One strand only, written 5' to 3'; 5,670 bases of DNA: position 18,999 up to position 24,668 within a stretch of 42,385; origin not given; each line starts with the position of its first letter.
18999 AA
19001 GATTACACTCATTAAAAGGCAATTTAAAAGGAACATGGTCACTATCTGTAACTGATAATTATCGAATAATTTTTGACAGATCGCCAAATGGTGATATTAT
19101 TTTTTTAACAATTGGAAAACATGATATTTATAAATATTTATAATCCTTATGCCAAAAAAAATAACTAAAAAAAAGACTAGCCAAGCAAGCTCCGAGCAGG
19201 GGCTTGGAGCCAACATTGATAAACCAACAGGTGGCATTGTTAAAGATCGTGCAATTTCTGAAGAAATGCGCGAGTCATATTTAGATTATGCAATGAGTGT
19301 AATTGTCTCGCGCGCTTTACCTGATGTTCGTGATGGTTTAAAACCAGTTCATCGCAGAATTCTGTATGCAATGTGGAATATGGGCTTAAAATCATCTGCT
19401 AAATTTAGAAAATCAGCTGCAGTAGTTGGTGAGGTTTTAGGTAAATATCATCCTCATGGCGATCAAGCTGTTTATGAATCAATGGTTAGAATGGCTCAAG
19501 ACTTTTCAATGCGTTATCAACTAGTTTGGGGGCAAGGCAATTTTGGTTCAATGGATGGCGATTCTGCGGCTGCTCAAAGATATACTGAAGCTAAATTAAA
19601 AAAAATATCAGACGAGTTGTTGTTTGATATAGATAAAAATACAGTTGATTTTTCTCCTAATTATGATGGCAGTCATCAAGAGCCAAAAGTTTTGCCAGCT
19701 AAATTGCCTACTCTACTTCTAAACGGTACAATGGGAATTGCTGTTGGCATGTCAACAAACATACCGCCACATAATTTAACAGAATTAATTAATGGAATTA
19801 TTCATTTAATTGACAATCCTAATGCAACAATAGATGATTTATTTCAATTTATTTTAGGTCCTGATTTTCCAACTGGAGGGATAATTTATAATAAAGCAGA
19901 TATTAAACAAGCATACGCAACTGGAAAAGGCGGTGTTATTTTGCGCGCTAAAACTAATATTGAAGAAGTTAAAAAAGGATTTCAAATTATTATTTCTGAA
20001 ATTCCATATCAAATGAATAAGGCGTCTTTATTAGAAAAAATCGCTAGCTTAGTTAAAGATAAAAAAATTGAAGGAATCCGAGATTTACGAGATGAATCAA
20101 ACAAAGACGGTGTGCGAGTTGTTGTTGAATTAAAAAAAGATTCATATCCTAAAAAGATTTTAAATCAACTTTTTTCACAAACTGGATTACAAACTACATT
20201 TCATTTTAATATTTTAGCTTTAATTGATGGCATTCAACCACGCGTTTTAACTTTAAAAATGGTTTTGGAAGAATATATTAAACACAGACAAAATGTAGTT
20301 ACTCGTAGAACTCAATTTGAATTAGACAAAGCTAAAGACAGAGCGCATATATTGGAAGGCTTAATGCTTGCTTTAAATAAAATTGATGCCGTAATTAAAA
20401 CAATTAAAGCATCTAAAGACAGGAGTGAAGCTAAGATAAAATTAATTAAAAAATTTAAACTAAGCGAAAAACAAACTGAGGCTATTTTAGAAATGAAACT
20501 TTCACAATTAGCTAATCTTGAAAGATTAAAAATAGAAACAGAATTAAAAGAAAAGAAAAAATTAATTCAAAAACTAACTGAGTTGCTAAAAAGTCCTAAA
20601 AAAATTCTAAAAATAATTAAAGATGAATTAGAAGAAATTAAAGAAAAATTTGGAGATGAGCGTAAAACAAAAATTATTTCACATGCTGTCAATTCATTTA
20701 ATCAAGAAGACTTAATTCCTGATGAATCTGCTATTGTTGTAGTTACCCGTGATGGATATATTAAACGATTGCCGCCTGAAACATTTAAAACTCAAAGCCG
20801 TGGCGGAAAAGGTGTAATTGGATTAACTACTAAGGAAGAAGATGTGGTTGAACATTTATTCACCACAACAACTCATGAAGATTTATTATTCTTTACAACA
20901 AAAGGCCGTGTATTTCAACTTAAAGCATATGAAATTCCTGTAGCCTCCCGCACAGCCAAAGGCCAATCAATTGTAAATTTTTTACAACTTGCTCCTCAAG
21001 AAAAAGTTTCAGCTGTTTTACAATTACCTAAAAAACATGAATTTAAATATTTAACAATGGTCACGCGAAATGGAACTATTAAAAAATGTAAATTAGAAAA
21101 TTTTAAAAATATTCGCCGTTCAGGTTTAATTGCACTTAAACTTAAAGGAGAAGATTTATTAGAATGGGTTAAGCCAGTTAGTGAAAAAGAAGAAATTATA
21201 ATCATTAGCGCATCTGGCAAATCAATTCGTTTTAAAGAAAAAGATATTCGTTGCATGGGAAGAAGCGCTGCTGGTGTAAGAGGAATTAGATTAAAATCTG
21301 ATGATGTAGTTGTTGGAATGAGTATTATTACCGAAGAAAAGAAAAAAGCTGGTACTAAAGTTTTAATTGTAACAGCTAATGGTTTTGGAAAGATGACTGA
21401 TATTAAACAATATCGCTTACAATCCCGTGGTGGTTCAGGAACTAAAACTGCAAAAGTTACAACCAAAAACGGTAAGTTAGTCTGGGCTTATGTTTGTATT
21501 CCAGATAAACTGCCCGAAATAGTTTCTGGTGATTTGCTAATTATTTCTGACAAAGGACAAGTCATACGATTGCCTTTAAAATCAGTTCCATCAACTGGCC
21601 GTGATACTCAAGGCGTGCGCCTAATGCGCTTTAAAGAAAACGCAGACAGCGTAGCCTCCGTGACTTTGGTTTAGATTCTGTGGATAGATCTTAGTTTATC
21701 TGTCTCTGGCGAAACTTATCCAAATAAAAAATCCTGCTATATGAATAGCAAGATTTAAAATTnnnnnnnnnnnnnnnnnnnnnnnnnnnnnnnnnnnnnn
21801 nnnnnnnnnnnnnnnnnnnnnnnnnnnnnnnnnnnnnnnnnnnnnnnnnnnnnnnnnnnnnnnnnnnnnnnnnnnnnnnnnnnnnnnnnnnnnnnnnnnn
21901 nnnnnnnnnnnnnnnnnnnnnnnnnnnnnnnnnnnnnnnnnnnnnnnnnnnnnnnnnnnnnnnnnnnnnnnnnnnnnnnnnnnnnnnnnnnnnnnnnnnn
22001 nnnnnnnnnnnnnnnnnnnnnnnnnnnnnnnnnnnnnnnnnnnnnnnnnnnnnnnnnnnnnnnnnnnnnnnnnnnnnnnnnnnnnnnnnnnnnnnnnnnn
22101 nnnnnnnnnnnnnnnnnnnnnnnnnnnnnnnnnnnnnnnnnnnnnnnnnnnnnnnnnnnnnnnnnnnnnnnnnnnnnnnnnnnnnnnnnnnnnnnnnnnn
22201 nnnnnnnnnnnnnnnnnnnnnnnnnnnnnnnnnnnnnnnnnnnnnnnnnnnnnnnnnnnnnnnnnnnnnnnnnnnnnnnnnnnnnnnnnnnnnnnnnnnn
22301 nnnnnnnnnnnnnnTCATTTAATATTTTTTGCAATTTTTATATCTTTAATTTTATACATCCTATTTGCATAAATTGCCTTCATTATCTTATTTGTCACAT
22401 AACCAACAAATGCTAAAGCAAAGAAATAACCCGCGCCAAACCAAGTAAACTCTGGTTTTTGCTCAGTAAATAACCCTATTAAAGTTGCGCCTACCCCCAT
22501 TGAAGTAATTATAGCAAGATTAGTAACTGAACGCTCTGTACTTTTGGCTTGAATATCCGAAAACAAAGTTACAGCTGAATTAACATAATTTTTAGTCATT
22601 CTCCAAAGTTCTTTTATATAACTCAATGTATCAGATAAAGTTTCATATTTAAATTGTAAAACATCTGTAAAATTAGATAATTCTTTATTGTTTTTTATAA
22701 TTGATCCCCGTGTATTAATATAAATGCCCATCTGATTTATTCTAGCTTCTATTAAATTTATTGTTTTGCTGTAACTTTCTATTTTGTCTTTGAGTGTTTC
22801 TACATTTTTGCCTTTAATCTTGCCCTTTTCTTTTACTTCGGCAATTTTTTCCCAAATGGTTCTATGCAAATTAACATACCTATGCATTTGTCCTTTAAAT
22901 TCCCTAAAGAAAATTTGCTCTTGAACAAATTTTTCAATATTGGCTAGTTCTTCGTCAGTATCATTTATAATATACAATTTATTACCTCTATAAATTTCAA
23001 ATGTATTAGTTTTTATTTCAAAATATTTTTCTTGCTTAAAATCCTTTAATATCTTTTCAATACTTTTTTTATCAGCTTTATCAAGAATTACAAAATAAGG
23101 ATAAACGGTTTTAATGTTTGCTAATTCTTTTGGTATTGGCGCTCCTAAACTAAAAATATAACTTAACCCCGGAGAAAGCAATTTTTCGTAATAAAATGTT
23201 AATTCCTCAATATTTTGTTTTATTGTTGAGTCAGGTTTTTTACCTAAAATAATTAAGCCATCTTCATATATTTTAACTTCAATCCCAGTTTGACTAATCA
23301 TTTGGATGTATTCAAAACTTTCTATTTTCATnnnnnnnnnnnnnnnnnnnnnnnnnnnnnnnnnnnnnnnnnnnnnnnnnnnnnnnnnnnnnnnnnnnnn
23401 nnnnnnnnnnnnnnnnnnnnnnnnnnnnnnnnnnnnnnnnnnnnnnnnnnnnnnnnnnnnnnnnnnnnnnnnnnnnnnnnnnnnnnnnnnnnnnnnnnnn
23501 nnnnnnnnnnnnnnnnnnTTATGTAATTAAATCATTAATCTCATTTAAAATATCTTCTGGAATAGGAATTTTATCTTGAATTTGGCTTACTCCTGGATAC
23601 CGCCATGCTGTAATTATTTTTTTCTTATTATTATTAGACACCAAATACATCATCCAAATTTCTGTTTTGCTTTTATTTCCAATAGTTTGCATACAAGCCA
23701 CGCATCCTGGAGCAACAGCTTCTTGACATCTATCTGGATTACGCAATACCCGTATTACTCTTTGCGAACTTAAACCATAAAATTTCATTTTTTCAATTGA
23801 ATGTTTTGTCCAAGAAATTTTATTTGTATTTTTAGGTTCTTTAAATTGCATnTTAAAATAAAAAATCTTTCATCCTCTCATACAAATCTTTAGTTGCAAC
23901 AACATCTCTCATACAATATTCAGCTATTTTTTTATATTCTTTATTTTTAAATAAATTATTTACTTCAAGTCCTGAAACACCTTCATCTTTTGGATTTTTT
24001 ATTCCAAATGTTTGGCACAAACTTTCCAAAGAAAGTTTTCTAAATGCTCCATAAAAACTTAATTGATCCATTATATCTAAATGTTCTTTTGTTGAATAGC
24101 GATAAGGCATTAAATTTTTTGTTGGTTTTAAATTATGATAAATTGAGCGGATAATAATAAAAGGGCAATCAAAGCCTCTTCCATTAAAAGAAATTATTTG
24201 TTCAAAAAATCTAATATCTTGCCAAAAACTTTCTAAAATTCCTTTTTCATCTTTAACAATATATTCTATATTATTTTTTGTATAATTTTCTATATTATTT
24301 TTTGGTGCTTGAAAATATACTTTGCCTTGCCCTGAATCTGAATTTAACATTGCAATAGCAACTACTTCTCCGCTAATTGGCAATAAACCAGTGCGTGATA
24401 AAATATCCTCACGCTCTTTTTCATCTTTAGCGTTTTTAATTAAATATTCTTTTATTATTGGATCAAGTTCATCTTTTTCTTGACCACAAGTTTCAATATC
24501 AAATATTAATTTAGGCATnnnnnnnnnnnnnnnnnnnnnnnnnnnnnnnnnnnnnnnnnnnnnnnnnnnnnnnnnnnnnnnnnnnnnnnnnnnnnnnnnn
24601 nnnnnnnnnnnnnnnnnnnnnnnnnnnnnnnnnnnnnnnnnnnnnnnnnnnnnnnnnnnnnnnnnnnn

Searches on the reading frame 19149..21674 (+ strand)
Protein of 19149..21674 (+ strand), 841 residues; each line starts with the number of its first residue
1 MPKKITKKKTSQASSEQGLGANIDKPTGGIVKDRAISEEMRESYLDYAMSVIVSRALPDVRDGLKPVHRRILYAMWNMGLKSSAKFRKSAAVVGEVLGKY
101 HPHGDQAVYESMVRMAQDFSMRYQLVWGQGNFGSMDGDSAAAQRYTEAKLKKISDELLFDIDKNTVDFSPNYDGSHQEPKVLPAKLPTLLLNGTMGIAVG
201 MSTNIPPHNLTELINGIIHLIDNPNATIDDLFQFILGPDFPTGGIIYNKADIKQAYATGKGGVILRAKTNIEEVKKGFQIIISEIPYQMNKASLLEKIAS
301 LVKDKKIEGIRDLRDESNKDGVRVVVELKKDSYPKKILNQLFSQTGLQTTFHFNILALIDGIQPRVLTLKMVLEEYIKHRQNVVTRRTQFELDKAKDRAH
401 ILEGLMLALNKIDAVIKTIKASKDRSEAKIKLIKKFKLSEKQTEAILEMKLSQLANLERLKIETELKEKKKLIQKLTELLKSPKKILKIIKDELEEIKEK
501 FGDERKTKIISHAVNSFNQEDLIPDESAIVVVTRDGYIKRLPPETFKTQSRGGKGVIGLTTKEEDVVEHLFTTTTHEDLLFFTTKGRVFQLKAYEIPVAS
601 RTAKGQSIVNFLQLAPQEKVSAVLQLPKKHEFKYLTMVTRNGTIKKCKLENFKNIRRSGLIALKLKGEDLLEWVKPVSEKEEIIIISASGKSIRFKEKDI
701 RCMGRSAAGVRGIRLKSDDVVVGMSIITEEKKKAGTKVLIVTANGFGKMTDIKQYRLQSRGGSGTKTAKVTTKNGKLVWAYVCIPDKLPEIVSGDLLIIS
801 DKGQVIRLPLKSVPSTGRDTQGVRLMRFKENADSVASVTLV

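Call 7: search_protein_families(library=pfam, proteins=[window:19149-21674:+], max_evalue=0.01)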
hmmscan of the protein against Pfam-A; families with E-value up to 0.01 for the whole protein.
window:19149-21674:+ (841 aa): 2 families
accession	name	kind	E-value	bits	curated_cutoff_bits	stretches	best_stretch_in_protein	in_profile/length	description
PF00521.26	DNA_topoisoIV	-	1.9e-166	554.7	31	1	55-495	1-432/432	DNA gyrase/topoisomerase IV, subunit A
PF03989.18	DNA_gyraseA_C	-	5.4e-72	237.5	27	6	795-841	2-47/48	DNA gyrase C-terminal domain, beta-propeller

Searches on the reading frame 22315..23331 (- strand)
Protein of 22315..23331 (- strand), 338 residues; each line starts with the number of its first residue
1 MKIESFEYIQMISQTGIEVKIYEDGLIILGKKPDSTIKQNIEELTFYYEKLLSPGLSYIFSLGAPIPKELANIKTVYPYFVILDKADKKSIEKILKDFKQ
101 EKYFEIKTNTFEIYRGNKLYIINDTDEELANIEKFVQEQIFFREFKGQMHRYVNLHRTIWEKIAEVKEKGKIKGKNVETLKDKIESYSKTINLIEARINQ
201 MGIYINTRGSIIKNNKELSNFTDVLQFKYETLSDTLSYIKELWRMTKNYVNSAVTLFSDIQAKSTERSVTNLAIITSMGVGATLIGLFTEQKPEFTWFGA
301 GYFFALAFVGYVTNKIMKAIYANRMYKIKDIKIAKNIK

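Call 7: search_protein_families(library=pfam, proteins=[window:22315-23331:-], max_evalue=0.01)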
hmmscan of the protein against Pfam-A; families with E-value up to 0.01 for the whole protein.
window:22315-23331:- (338 aa): 2 families
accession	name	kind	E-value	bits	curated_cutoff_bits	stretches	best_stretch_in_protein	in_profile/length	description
PF07160.18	SKA1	-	0.00013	22.3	29.6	1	155-238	6-89/243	Spindle and kinetochore-associated protein 1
PF16854.11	VPS53_C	-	0.0055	17.7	24.7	0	169-228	28-87/89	Vacuolar protein sorting-associated protein 53 C-terminus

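Call 40: search_protein_families(library=padloc, proteins=[window:22315-23331:-], max_evalue=0.01)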
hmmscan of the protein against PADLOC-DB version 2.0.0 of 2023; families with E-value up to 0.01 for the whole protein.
window:22315-23331:- (338 aa): 0 families

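Call 41: search_protein_families(library=ncbifam, proteins=[window:22315-23331:-], max_evalue=0.01)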
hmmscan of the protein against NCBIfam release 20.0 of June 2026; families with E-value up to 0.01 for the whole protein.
window:22315-23331:- (338 aa): 0 families

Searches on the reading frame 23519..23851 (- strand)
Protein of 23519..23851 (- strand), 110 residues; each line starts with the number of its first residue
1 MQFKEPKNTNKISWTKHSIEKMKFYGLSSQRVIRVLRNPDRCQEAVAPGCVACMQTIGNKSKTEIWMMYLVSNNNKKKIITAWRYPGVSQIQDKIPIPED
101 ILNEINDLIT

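Call 7: search_protein_families(library=pfam, proteins=[window:23519-23851:-], max_evalue=0.01)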
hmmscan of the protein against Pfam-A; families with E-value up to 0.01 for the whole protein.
window:23519-23851:- (110 aa): 1 family
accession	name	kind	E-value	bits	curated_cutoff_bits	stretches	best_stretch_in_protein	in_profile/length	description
PF14076.12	DUF4258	-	0.0012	19.5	25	1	14-84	1-71/71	Domain of unknown function (DUF4258)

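Call 40: search_protein_families(library=padloc, proteins=[window:23519-23851:-], max_evalue=0.01)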
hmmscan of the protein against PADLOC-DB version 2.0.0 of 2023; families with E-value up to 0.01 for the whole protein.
window:23519-23851:- (110 aa): 0 families

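Call 41: search_protein_families(library=ncbifam, proteins=[window:23519-23851:-], max_evalue=0.01)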
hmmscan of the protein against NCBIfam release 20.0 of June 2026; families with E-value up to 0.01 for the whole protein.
window:23519-23851:- (110 aa): 0 families

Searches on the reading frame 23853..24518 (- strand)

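Call 7: search_protein_families(library=pfam, proteins=[window:23853-24518:-], max_evalue=0.01)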
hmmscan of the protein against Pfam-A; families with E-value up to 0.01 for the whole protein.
window:23853-24518:- (221 aa): 3 families
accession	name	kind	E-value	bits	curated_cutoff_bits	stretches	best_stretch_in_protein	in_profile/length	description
PF10108.15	DNA_pol_B_exo2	-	4.8e-24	85.7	24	1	83-217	29-174/213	Predicted 3'-5' exonuclease related to the exonuclease domain of PolB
PF13482.12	RNase_H_2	-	7.6e-14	52.4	22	1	74-216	28-164/165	RNase_H superfamily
PF03104.25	DNA_pol_B_exo1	-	0.0012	18.8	23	1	6-129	69-183/242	DNA polymerase family B, exonuclease domain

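Call 40: search_protein_families(library=padloc, proteins=[window:23853-24518:-], max_evalue=0.01)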
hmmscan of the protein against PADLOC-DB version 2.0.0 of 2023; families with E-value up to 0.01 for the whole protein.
window:23853-24518:- (221 aa): 1 family
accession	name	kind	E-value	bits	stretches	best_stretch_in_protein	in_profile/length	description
PDLC01247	DEDDh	-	2.8e-05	22.8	1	43-174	8-122/139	"CAS-I,CAS-II,CAS-III,CAS-IV,CAS-V,CAS-VI; associated"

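Call 41: search_protein_families(library=ncbifam, proteins=[window:23853-24518:-], max_evalue=0.01)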
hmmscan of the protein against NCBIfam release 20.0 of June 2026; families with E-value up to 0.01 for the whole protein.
window:23853-24518:- (221 aa): 2 families
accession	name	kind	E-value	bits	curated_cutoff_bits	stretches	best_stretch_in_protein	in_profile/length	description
NF004417.0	PRK05761.1-3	equivalog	1.1e-07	30.2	780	1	51-212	242-411/858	DNA-directed DNA polymerase I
NF004415.0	PRK05761.1-1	equivalog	3.6e-06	25.2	1289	1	52-212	252-420/883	DNA-directed DNA polymerase I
